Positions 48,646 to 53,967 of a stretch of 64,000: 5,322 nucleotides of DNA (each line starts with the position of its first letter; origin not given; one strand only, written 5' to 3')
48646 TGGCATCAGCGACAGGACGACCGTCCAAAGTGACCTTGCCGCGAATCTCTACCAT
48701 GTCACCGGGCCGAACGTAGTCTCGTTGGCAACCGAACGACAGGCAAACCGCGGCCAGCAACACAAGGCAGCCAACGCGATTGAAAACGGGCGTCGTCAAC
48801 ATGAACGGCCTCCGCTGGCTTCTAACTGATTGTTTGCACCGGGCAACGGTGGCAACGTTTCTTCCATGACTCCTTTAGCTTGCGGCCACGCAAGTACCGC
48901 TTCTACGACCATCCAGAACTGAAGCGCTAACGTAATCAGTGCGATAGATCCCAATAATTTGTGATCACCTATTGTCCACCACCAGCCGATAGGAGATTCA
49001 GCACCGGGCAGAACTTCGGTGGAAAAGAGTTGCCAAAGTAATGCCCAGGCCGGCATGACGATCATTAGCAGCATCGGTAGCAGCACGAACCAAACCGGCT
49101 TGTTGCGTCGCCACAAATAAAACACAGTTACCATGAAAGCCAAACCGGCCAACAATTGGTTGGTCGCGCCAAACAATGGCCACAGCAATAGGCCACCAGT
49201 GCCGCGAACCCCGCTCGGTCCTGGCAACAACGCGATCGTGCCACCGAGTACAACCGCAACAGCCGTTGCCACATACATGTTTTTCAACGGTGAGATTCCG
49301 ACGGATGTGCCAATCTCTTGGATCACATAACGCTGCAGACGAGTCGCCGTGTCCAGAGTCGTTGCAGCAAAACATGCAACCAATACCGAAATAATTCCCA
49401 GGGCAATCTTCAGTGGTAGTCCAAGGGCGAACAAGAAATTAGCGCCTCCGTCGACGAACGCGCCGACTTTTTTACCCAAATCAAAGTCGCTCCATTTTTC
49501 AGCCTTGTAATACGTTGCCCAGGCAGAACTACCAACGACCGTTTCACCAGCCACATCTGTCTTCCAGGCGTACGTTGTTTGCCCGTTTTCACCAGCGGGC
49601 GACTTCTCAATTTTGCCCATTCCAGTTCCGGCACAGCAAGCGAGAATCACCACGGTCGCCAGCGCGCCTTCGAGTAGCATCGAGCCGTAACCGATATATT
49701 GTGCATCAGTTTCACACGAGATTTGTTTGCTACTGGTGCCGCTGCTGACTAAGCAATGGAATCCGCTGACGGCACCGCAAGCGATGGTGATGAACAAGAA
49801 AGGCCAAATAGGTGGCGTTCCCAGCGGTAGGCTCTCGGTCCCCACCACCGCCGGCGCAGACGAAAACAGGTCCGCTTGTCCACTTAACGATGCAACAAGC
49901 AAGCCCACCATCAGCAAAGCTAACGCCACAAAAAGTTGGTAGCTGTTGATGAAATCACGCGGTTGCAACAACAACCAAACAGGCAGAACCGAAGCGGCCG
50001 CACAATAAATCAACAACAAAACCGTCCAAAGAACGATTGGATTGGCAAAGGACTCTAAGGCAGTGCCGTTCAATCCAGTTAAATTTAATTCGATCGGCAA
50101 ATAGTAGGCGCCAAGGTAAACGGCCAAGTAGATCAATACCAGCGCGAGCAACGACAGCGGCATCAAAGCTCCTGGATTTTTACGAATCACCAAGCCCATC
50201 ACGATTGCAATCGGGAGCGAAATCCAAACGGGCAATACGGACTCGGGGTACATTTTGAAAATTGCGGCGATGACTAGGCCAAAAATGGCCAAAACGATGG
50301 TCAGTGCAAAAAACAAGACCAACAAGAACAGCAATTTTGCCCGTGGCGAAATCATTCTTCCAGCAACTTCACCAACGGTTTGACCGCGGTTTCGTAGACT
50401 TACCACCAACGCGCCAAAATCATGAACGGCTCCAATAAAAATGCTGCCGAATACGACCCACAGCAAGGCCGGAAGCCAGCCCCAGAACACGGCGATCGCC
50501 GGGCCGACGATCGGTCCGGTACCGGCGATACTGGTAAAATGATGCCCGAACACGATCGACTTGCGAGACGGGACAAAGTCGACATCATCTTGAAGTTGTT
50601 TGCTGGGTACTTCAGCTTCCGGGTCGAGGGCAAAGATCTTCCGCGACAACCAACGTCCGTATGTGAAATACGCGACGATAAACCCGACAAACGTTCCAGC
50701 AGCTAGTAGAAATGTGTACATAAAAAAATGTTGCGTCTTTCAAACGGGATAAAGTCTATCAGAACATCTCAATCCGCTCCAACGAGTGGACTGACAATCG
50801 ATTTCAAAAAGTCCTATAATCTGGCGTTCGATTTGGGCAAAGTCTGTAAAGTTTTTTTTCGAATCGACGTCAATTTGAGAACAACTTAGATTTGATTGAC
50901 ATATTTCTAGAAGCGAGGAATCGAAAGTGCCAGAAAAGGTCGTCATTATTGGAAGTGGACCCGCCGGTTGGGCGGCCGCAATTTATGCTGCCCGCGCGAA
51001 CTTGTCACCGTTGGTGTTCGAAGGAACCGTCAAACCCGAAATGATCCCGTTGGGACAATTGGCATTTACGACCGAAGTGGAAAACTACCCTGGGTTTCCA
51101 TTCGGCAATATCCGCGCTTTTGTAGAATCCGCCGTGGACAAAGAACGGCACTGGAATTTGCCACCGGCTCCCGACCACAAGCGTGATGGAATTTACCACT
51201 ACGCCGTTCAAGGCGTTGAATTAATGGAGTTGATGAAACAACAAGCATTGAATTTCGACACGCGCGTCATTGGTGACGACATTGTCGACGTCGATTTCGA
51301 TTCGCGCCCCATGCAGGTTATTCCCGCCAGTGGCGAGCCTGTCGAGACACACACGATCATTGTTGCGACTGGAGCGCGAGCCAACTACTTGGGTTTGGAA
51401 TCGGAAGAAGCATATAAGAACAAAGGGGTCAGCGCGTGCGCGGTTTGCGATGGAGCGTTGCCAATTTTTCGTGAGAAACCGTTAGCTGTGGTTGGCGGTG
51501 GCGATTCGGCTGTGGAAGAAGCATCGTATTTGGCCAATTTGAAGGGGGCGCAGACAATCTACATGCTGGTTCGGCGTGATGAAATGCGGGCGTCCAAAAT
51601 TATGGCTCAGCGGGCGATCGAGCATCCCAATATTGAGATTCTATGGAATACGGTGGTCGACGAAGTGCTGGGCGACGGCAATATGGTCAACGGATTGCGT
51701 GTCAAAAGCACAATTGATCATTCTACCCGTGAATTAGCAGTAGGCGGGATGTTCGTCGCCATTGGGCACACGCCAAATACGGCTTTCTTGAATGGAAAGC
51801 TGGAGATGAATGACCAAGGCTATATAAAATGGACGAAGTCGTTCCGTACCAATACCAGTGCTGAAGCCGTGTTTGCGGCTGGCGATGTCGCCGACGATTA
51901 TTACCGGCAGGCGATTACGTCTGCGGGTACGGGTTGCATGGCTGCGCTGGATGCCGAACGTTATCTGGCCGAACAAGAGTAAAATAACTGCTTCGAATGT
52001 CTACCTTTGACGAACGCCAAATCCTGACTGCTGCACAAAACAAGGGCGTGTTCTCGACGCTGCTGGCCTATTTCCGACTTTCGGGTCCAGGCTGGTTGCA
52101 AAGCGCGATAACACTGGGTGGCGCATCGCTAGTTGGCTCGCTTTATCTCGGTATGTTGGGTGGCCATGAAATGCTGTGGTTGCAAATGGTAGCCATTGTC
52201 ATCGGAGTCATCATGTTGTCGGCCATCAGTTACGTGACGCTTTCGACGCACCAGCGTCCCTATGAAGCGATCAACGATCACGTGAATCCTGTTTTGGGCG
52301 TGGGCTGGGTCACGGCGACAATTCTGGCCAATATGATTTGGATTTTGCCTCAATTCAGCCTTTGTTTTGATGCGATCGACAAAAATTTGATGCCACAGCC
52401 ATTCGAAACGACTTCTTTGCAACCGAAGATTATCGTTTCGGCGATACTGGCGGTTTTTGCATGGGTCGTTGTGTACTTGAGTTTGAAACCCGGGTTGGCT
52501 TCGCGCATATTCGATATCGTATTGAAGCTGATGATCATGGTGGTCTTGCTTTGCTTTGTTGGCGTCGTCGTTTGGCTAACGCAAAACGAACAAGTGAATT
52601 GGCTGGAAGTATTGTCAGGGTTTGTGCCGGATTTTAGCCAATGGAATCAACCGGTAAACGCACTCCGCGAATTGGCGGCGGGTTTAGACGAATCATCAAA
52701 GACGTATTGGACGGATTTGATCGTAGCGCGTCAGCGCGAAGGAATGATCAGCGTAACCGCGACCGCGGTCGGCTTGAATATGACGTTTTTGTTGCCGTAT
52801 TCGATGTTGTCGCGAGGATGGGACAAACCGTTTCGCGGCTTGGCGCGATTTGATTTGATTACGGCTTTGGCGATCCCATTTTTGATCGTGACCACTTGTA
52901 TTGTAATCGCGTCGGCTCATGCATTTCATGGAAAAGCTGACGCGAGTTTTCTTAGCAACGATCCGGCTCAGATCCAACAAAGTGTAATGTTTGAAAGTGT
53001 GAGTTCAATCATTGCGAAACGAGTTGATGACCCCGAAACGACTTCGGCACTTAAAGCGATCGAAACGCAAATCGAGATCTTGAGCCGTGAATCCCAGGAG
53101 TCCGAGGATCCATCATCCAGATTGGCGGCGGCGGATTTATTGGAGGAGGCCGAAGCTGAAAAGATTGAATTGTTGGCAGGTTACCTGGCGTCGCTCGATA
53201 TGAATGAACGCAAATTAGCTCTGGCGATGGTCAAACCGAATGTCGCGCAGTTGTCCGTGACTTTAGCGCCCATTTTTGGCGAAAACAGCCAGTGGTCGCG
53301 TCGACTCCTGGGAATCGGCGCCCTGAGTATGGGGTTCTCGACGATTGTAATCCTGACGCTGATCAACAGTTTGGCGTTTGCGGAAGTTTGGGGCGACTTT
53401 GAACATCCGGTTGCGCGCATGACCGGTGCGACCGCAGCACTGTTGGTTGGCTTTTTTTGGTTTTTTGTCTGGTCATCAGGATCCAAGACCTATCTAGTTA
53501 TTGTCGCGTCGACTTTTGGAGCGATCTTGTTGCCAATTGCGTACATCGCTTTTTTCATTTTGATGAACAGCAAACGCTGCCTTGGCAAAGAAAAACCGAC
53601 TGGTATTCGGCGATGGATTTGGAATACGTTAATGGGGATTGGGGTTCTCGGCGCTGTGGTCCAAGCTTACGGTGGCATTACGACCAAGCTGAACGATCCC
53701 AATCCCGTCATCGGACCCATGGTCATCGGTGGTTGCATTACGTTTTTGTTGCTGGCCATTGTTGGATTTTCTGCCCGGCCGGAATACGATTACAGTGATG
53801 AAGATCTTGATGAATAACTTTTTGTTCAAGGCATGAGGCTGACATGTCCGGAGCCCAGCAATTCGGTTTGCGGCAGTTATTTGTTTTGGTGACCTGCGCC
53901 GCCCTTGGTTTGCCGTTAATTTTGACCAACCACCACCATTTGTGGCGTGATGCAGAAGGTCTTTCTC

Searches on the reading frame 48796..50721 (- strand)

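Call 35: search_protein_families(library=pfam, proteins=[window:48796-50721:-], max_evalue=0.001)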
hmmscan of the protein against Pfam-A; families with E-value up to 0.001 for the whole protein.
window:48796-50721:- (641 aa): 1 family
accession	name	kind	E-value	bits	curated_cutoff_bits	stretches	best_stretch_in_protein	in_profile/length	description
PF02554.20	CstA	-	3.9e-136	455.5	27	1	6-557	5-557/560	Carbon starvation protein CstA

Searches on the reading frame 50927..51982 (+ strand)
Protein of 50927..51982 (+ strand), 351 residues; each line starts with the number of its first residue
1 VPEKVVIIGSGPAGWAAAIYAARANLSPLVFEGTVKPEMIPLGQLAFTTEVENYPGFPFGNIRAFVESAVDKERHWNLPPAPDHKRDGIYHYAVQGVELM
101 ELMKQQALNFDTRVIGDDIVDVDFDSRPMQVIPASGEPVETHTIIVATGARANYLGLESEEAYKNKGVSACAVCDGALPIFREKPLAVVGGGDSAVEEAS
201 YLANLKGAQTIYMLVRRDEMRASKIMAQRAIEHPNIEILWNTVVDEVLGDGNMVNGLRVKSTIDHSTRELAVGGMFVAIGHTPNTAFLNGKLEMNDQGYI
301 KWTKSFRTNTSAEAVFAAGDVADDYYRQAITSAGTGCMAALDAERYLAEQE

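Call 35: search_protein_families(library=pfam, proteins=[window:50927-51982:+], max_evalue=0.001)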
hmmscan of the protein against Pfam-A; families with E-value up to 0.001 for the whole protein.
window:50927-51982:+ (351 aa): 9 families
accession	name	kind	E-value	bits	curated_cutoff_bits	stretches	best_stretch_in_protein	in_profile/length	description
PF07992.20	Pyr_redox_2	-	9.4e-47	160.3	26.1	1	4-335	2-290/291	Pyridine nucleotide-disulphide oxidoreductase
PF00070.33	Pyr_redox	-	2.5e-14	54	22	1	186-260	2-80/82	Pyridine nucleotide-disulphide oxidoreductase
PF13738.12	Pyr_redox_3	-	3.9e-14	53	30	1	130-319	114-305/305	Pyridine nucleotide-disulphide oxidoreductase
PF12831.13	FAD_oxidored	-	9e-06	25.7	27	1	5-32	2-29/416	FAD dependent oxidoreductase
PF00890.30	FAD_binding_2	-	1.3e-05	25.1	20.4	0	5-34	2-31/414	FAD binding domain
PF01946.23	Thi4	-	2.6e-05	24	26.2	0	4-36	19-52/235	Thi4 family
PF03486.20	HI0933_like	-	0.00029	20.8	50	0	4-36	2-34/244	HI0933-like protein Rossmann domain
PF13450.12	NAD_binding_8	-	0.00064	20.4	21.9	0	7-32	1-26/68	NAD(P)-binding Rossmann-like domain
PF01134.28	GIDA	-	0.00074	19.1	22.1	0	4-31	1-28/391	Glucose inhibited division protein A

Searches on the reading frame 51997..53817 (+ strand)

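Call 35: search_protein_families(library=pfam, proteins=[window:51997-53817:+], max_evalue=0.001)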
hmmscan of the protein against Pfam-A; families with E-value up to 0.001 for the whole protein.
window:51997-53817:+ (606 aa): 1 family
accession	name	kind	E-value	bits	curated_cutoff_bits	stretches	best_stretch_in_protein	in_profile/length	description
PF01566.24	Nramp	-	6.5e-17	62.1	29.8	2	415-532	238-353/357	Natural resistance-associated macrophage protein-like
